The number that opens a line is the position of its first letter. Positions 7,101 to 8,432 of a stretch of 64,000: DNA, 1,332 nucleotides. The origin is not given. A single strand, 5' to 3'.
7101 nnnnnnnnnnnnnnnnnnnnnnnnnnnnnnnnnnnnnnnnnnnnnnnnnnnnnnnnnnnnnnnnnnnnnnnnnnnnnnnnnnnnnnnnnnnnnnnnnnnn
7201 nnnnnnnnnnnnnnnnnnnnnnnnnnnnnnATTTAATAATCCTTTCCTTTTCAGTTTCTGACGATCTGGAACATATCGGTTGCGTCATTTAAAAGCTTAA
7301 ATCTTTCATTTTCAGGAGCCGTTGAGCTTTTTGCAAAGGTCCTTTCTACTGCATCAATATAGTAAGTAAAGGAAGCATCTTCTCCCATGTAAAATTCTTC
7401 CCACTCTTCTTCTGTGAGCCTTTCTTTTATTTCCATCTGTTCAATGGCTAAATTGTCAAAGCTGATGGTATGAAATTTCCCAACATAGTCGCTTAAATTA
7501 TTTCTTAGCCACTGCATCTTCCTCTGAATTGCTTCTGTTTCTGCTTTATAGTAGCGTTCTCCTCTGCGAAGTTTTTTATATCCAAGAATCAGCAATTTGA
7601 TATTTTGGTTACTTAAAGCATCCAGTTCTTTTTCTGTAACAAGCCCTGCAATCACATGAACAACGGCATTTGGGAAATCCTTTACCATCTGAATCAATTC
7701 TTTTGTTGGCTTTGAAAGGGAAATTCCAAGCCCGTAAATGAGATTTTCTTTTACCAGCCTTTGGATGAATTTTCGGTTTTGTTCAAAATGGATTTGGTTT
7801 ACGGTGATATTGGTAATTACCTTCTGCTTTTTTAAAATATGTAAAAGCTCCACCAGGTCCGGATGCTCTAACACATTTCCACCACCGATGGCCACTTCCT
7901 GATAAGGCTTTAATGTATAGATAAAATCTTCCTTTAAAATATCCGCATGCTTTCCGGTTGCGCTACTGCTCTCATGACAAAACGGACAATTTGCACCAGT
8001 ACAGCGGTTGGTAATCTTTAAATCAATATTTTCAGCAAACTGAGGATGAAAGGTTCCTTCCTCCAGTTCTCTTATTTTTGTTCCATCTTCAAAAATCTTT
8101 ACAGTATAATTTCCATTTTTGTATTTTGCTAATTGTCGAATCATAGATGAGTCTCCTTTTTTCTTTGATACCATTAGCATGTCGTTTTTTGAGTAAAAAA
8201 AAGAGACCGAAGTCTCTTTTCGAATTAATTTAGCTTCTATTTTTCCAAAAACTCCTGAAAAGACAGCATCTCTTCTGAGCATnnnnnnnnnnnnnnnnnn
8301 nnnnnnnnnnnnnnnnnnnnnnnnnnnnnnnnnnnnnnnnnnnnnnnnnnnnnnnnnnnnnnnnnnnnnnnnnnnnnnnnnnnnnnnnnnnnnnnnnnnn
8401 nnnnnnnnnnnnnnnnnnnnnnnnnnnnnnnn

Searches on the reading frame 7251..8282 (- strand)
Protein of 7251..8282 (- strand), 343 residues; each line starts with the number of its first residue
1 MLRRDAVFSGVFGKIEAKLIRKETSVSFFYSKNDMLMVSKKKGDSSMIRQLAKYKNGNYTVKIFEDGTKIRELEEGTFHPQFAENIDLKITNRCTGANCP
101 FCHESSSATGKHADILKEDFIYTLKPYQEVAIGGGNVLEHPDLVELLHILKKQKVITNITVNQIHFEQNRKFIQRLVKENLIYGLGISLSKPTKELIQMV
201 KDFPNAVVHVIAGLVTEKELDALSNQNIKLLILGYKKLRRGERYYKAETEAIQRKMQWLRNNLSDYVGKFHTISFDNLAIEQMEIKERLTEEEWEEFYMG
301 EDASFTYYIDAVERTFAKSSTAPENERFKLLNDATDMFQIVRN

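Call 9: search_protein_families(library=pfam, proteins=[window:7251-8282:-], max_evalue=0.001)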
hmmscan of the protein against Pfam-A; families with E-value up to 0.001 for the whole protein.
window:7251-8282:- (343 aa): 1 family
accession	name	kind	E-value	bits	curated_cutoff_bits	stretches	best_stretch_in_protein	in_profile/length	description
PF04055.27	Radical_SAM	-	5.9e-07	30.2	29.5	1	89-192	2-112/166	Radical SAM superfamily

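Call 27: search_protein_families(library=phrogs, proteins=[window:7251-8282:-], max_evalue=0.001)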
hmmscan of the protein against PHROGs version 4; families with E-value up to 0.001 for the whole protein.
window:7251-8282:- (343 aa): 2 families
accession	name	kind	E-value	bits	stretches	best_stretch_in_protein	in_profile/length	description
phrog_16999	-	other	5.7e-44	151.8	1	78-328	5-276/288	Fe-S oxidoreductase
phrog_7293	-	unknown function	0.00064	19.8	0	36-164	16-146/384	-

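Call 86: search_protein_families(library=padloc, proteins=[window:7251-8282:-], max_evalue=1e-10)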
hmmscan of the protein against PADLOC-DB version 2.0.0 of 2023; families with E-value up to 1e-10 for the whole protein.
window:7251-8282:- (343 aa): 0 families
